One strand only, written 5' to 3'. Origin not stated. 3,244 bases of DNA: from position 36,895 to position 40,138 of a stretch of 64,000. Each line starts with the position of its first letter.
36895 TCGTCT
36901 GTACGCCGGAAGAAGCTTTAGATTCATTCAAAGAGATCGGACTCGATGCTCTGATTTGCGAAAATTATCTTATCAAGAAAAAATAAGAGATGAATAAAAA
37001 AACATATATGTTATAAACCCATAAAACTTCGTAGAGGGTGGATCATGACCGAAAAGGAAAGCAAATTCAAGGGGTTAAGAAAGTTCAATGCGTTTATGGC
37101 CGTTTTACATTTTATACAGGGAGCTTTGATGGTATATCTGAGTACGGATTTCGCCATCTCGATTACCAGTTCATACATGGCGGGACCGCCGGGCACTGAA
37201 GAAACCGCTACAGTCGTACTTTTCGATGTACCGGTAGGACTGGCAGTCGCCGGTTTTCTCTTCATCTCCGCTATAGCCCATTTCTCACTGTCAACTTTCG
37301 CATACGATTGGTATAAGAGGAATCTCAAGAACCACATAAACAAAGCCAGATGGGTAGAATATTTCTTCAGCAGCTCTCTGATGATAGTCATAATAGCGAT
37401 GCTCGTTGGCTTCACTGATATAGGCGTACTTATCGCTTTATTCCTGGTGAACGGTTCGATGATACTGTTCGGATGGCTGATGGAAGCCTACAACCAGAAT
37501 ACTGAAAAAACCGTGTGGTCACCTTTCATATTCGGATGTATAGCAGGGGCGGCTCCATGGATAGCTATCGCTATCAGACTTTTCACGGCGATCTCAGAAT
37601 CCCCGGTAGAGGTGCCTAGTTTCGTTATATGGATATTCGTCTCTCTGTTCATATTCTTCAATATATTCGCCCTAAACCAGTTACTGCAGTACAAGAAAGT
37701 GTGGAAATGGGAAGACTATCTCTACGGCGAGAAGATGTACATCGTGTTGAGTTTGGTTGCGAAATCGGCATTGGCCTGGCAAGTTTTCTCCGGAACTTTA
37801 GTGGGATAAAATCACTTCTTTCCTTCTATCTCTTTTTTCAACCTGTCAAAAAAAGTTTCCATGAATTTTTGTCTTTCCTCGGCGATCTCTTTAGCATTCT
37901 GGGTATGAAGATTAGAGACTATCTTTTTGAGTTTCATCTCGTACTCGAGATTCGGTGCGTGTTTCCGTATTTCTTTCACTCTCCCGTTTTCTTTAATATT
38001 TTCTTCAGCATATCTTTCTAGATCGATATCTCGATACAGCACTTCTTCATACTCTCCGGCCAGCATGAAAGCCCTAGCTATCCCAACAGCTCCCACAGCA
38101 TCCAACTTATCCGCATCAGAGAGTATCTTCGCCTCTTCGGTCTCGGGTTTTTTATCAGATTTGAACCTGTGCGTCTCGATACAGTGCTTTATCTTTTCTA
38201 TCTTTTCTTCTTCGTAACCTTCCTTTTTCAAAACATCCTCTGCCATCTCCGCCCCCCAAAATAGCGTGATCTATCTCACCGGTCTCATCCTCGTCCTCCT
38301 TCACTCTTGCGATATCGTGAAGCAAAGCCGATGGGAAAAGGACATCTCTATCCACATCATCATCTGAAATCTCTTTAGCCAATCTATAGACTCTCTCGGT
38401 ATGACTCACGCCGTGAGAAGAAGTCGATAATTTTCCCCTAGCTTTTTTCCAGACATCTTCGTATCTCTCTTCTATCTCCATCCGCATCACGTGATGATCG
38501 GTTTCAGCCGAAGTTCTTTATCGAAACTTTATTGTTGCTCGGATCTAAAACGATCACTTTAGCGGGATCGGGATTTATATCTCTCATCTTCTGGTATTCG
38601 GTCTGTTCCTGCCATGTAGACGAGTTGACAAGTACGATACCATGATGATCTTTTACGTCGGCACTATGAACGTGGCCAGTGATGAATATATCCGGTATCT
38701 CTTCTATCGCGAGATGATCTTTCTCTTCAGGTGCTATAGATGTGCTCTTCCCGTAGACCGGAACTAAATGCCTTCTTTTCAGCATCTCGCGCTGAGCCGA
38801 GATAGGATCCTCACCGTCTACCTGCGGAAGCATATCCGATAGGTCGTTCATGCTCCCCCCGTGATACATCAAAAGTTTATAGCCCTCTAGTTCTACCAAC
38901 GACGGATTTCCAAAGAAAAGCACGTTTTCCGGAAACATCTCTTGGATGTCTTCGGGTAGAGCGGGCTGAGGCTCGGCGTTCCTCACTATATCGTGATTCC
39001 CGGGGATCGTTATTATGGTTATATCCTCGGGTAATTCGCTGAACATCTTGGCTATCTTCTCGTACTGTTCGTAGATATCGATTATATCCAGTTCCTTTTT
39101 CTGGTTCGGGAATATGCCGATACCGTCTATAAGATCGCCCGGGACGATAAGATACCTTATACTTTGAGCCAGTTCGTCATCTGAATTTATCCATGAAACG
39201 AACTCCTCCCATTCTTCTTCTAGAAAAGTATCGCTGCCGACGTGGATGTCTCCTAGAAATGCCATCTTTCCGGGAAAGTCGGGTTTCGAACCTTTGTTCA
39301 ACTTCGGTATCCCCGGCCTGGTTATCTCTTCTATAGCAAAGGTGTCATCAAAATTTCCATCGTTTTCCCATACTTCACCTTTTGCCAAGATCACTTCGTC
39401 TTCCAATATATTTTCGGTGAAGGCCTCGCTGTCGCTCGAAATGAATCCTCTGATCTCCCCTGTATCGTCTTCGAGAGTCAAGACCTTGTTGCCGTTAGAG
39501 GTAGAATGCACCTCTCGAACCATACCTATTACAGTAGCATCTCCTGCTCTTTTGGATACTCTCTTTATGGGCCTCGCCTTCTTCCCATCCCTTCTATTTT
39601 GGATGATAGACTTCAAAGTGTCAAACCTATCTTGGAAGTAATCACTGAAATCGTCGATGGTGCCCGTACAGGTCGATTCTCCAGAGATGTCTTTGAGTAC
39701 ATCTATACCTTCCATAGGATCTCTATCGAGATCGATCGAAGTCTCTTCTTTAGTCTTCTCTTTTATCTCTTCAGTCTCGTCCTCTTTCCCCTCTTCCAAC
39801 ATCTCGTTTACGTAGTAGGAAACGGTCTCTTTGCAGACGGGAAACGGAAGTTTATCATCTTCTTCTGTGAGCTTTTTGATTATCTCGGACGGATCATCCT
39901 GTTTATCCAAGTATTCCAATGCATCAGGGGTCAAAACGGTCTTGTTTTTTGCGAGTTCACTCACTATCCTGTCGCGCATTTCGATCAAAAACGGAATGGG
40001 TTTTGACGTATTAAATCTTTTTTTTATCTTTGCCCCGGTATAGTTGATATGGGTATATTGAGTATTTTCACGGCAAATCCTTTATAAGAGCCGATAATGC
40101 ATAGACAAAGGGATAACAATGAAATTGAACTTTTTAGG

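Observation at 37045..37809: Heliorhodopsin gene in an acidic-proteome archaeon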

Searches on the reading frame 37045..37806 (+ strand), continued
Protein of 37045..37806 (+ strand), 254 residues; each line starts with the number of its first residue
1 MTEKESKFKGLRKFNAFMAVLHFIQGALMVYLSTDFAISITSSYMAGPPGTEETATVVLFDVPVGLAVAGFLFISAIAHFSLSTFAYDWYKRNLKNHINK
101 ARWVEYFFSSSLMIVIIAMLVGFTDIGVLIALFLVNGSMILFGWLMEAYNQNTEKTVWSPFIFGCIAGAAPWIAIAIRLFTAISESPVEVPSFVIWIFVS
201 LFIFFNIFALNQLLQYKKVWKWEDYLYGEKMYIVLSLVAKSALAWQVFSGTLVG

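Call 34: search_protein_families(library=ncbifam, proteins=[window:37045-37806:+], max_evalue=0.001)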
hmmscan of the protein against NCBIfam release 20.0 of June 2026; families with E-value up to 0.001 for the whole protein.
window:37045-37806:+ (254 aa): 1 family
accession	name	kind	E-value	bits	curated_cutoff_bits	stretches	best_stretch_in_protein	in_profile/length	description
NF038020.1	HeR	equivalog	1.6e-104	348.8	100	1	11-252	1-244/244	heliorhodopsin HeR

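Call 38: search_protein_families(library=pfam, proteins=[L005:10834-11073:+, L005:11356-11958:+, L005:13748-15325:+, L007:10875-12026:+, L007:7736-8722:-, L006:605-1132:-, L006:113-574:+, L006:2117-2707:+, L006:2714-3595:-, L005:12995-13423:+], max_evalue=0.001)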
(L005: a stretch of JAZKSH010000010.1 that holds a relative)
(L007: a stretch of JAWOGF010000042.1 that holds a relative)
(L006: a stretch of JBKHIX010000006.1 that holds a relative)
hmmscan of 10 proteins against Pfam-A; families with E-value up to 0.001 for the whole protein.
L005:10834-11073:+ (80 aa): 1 family
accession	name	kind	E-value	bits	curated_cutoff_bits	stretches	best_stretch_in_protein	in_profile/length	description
PF01423.28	LSM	-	1.2e-21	76.6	23.4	1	16-80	2-66/66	LSM domain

L005:11356-11958:+ (201 aa): 1 family
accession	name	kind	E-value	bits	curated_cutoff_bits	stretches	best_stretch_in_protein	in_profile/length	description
PF01899.21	MNHE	-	5.6e-40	136.9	27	1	40-199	2-145/145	Na+/H+ ion antiporter subunit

L005:13748-15325:+ (526 aa): 2 families
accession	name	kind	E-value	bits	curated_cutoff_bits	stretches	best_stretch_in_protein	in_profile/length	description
PF00361.26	Proton_antipo_M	-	6.9e-45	153.9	21.5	1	128-405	1-291/294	NADH:quinone oxidoreductase/Mrp antiporter, TM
PF10125.14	NADHdeh_related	-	1.4e-05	25.1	27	1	108-225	65-182/218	NADH dehydrogenase I, subunit N related protein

L007:10875-12026:+ (384 aa): 2 families
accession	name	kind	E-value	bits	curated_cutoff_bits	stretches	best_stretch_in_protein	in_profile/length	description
PF00291.31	PALP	-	5.4e-68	229.9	35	1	61-358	2-295/295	Pyridoxal-phosphate dependent enzyme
PF22912.2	zf-DPOE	-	0.00088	19.8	21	0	5-55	5-54/58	Zinc finger domain of DNA polymerase-epsilon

L007:7736-8722:- (329 aa): 0 families

L006:605-1132:- (176 aa): 1 family
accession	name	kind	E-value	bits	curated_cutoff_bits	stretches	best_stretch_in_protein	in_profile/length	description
PF00252.24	Ribosomal_L16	-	3.7e-30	105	27.9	1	21-169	2-130/132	Ribosomal protein L16p/L10e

L006:113-574:+ (154 aa): 1 family
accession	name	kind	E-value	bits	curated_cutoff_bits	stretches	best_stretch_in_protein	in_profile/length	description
PF00582.32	Usp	-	2.2e-23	83.8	24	1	1-139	1-141/141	Universal stress protein family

L006:2117-2707:+ (197 aa): 7 families
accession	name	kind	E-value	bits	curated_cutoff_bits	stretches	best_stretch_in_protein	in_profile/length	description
PF00085.26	Thioredoxin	-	8.9e-18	64.6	23.5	1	43-133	15-102/103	Thioredoxin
PF13098.12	Thioredoxin_2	-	7e-14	52.5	27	1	42-130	1-102/104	Thioredoxin-like domain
PF13899.12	Thioredoxin_7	-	8.2e-14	51.9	27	1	32-110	2-82/83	Thioredoxin-like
PF03190.21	Thioredox_DsbH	-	2.8e-11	44.1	27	1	23-99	13-91/163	Protein of unknown function, DUF255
PF13905.12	Thioredoxin_8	-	5e-09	36.8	27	1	74-115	53-94/94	Thioredoxin-like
PF08534.16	Redoxin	-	2.6e-05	24.5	26.6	0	40-63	22-46/148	Redoxin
PF00578.27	AhpC-TSA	-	0.00015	22.1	26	0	36-115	15-94/124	AhpC/TSA family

L006:2714-3595:- (294 aa): 2 families
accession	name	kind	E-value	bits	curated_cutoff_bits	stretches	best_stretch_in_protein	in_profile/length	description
PF00950.22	ABC-3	-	2.7e-70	237.3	20.1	1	33-289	1-257/258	ABC 3 transport family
PF01032.23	FecCD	-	3e-07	30.2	26.5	1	73-284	83-306/311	FecCD transport family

L005:12995-13423:+ (143 aa): 1 family
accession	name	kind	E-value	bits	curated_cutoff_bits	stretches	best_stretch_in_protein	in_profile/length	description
PF04039.18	MnhB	-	3.4e-24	85.9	22.5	1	10-130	2-126/127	Domain related to MnhB subunit of Na+/H+ antiporter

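Call 53: search_protein_families(library=pfam, proteins=[L015:5616-6470:-, L015:6496-7326:-, L015:7472-8326:-, L015:8377-8856:-, L015:8943-9839:-, L015:10832-11674:-, L015:11738-12493:+, L015:12645-13334:-, L015:13537-14091:-, L015:14577-15521:-], max_evalue=0.001)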
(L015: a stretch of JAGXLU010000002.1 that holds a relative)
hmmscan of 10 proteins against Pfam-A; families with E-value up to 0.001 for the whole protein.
L015:5616-6470:- (285 aa): 2 families
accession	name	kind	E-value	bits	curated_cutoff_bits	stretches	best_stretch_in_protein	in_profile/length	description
PF20181.5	DUF6544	-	1.9e-81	273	25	1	52-271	2-220/221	Family of unknown function (DUF6544)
PF21900.3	DUF6920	-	3.7e-79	265.8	27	1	60-279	2-222/222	Family of unknown function (DUF6920)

L015:6496-7326:- (277 aa): 3 families
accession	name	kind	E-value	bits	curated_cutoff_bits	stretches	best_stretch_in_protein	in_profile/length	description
PF03630.20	Fumble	-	1.1e-27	97.5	28.5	1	100-268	150-333/334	Fumble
PF01869.26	BcrAD_BadFG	-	1.6e-05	25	31.5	1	3-267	1-268/271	BadF/BadG/BcrA/BcrD ATPase family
PF05378.19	Hydant_A_N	-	0.00086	19.5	25.2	0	3-60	2-62/176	Hydantoinase/oxoprolinase N-terminal region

L015:7472-8326:- (285 aa): 2 families
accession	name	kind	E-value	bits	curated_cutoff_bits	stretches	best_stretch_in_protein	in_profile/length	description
PF08433.16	KTI12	-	7.1e-05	22.9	22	1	8-53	3-49/271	Chromatin associated protein KTI12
PF13238.12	AAA_18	-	0.0002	22.2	29.4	1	9-63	1-60/128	AAA domain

L015:8377-8856:- (160 aa): 1 family
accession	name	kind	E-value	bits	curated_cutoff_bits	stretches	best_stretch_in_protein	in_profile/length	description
PF03358.20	FMN_red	-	0.00061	19.8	24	1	5-122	2-129/152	NADPH-dependent FMN reductase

L015:8943-9839:- (299 aa): 1 family
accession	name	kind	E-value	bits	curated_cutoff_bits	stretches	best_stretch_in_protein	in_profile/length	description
PF02517.21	Rce1-like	-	1.1e-13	51.8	22.4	1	193-284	4-92/93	Type II CAAX prenyl endopeptidase Rce1-like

L015:10832-11674:- (281 aa): 1 family
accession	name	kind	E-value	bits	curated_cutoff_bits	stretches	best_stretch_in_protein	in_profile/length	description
PF04072.20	LCM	-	4.3e-11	43.5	22.3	1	32-181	7-183/187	Leucine carboxyl methyltransferase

L015:11738-12493:+ (252 aa): 1 family
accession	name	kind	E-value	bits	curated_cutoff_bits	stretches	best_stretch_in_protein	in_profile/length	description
PF02811.25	PHP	-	5.9e-11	43.4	26.4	1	13-119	1-104/164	PHP domain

L015:12645-13334:- (230 aa): 1 family
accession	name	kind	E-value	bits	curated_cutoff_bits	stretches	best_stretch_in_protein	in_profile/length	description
PF01177.27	Asp_Glu_race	-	1.3e-45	156.3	31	1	7-224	1-211/211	Asp/Glu/Hydantoin racemase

L015:13537-14091:- (185 aa): 1 family
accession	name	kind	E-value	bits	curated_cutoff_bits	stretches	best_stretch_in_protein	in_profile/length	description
PF01661.27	Macro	-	6.9e-42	142.6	22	1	30-140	1-117/118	Macro domain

L015:14577-15521:- (315 aa): 1 family
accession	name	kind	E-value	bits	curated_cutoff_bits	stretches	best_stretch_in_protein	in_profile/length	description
PF00753.33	Lactamase_B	-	9.6e-05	22.8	22.7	1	21-80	11-57/196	Metallo-beta-lactamase superfamily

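Call 58: predict_structure(alignment_id=A1)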
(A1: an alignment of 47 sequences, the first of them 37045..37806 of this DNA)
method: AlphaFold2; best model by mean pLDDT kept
length: 254 residues; sequences in the alignment: 47
mean_pLDDT: 92.8   pTM: 0.87
mean pLDDT of the five models: 92.8, 92.7, 92.3, 91.4, 90.4
residues with pLDDT >= 90: 216; 70-90: 34; 50-70: 4; < 50: 0
segments of 3 or more residues with pLDDT < 50: none
pLDDT, mean of each block of 10 residues (from residue 1): 82 96 96 91 92 94 94 96 96 93 95 95 96 97 95 92 94 93 90 91 93 94 93 95 89 64
secondary structure, 60 per line:
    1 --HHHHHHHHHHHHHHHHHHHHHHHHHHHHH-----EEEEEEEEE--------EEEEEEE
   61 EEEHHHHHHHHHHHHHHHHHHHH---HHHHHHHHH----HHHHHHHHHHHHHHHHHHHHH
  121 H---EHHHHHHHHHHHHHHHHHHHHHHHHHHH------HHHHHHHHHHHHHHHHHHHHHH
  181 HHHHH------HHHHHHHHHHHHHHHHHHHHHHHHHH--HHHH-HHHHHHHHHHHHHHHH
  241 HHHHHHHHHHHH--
elements in order: H3-31 E37-45 E54-63 H64-83 H87-95 H100-121 H126-152 H159-185 H192-217 H220-223 H225-252

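Call 61: fold_search(model_id=the predicted structure, library=pdb)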
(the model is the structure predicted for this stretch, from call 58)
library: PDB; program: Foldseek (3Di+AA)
matches with E <= 10: 691; with E <= 0.001: 14
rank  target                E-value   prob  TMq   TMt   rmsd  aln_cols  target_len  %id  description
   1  7u55                  1.3e-20  1.00  0.89  0.92   2.1       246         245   52  Crystal structure of Thermoplasmatales archaeon heliorhodopsin at pH 4.5 (released 2022-09-07)
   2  7clj                  1.9e-20  1.00  0.93  0.94   1.6       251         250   50  Crystal structure of Thermoplasmatales archaeon heliorhodopsin E108D mutant (released 2020-09-02)
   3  6is6                  2.8e-20  1.00  0.92  0.93   2.1       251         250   52  Crystal structure of Thermoplasmatales archaeon heliorhodopsin (released 2019-09-25)
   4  6su3_A                2.5e-19  1.00  0.91  0.90   2.0       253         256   52  Crystal structure of the 48C12 heliorhodopsin in the violet form at pH 8.8 (released 2019-12-11)
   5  6su3_X                9.8e-19  1.00  0.90  0.90   1.9       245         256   52  Crystal structure of the 48C12 heliorhodopsin in the violet form at pH 8.8 (released 2019-12-11)
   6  6su4_A                1.4e-18  1.00  0.90  0.90   1.9       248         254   52  Crystal structure of the 48C12 heliorhodopsin in the blue form at pH 4.3 (released 2019-12-11)
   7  6su4_X                1.6e-18  1.00  0.90  0.90   1.9       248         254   52  Crystal structure of the 48C12 heliorhodopsin in the blue form at pH 4.3 (released 2019-12-11)
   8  9ljj_A                1.6e-18  1.00  0.90  0.90   2.0       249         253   52  cryo-EM structure of a nanobody bound heliorhodopsin (released 2025-02-12)
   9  6uh3_A                4.5e-18  1.00  0.90  0.93   2.0       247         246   52  Crystal structure of bacterial heliorhodopsin 48C12 (released 2019-12-04)
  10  6uh3_B                1.7e-17  1.00  0.90  0.93   2.0       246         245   52  Crystal structure of bacterial heliorhodopsin 48C12 (released 2019-12-04)
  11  9wfa                  6.3e-04  1.00  0.61  0.63   7.3       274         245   12  Cryo-EM structure of psXR (released 2026-03-18)
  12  9cdc                  7.3e-04  1.00  0.62  0.66   8.9       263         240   14  Kalium channelrhodopsin 1 C110A mutant from Hyphochytrium catenoides, Dark State (released 2025-02-19)
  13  7cj3_B                7.3e-04  1.00  0.61  0.59   8.0       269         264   13  Crystal structure of the transmembrane domain of Salpingoeca rosetta rhodopsin phosphodiesterase (released 2020-11-25)
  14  6nwd                  7.7e-04  1.00  0.61  0.62   7.3       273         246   11  X-ray Crystallographic structure of Gloeobacter rhodopsin (released 2019-08-14)
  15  6lm1_A                1.4e-03  1.00  0.65  0.73   7.5       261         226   12  The crystal structure of cyanorhodopsin (CyR) N4075R from cyanobacteria Tolypothrix sp. NIES-4075 (released 2020-10-21)
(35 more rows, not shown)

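Call 63: list_cluster_members(proteins=[window:37045-37806:+])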
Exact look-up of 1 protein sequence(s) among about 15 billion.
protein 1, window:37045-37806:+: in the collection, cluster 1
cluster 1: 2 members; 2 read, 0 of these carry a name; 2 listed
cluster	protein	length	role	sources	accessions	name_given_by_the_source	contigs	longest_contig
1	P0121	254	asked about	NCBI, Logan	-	-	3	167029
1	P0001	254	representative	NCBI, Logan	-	-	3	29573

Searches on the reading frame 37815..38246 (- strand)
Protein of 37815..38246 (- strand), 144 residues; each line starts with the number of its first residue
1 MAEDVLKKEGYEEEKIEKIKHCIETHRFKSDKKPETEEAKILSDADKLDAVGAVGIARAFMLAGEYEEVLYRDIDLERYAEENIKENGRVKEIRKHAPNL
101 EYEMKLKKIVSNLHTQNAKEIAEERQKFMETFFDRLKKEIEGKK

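Call 4: search_protein_families(library=pfam, proteins=[window:37815-38246:-], max_evalue=0.01)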
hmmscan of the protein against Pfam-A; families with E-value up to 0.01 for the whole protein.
window:37815-38246:- (144 aa): 2 families
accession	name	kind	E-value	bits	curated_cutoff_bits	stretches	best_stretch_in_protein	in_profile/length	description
PF01966.28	HD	-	0.00011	22.9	22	1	4-50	64-115/116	HD domain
PF25649.1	Rotavirus_VP2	-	0.0052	15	27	1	66-143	213-290/984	Rotavirus inner capsid protein VP2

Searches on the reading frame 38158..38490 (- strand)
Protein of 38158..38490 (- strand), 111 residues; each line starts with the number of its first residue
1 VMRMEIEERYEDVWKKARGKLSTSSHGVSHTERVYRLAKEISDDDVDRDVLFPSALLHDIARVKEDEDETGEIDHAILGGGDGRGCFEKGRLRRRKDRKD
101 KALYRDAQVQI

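Call 4: search_protein_families(library=pfam, proteins=[window:38158-38490:-], max_evalue=0.01)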
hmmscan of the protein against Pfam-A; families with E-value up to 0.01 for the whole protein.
window:38158-38490:- (111 aa): 1 family
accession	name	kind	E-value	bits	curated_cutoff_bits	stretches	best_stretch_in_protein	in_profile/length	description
PF01966.28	HD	-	1.2e-06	29.3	22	1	29-79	3-62/116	HD domain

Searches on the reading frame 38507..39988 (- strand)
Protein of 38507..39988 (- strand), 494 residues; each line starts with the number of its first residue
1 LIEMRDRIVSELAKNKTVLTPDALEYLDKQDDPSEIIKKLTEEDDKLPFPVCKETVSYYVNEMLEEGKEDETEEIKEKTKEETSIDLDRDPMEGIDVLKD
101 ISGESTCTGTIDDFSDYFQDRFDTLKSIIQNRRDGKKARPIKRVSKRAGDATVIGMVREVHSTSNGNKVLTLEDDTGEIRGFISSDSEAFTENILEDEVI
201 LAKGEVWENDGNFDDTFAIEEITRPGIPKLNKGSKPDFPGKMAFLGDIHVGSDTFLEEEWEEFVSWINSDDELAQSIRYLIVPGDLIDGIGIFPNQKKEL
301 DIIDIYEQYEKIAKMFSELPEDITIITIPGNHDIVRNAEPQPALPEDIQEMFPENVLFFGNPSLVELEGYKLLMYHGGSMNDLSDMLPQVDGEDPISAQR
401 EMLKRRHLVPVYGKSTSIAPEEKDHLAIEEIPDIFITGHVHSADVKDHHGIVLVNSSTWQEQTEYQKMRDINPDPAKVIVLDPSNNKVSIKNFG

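Call 4: search_protein_families(library=pfam, proteins=[window:38507-39988:-], max_evalue=0.01)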
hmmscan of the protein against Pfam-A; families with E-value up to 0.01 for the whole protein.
window:38507-39988:- (494 aa): 6 families
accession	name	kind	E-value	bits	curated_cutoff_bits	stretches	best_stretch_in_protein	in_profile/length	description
PF04042.21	DNA_pol_E_B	-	8.8e-14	51.9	29.1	1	244-439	3-203/210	DNA polymerase alpha/epsilon subunit B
PF00149.33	Metallophos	-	3.6e-13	50.8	21.5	1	241-442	2-190/191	Calcineurin-like phosphoesterase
PF12850.12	Metallophos_2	-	4.4e-07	30.5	27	1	318-456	44-132/154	Calcineurin-like phosphoesterase superfamily domain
PF01336.31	tRNA_anti-codon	-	4.1e-06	27.1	27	1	152-212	2-63/75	OB-fold nucleic acid binding domain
PF15072.12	HROB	-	0.00053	20.3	30.8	1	153-196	6-49/85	Homologous recombination OB-fold protein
PF04936.17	DUF658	-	0.0011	19.2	24.4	1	101-141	7-47/186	Protein of unknown function (DUF658)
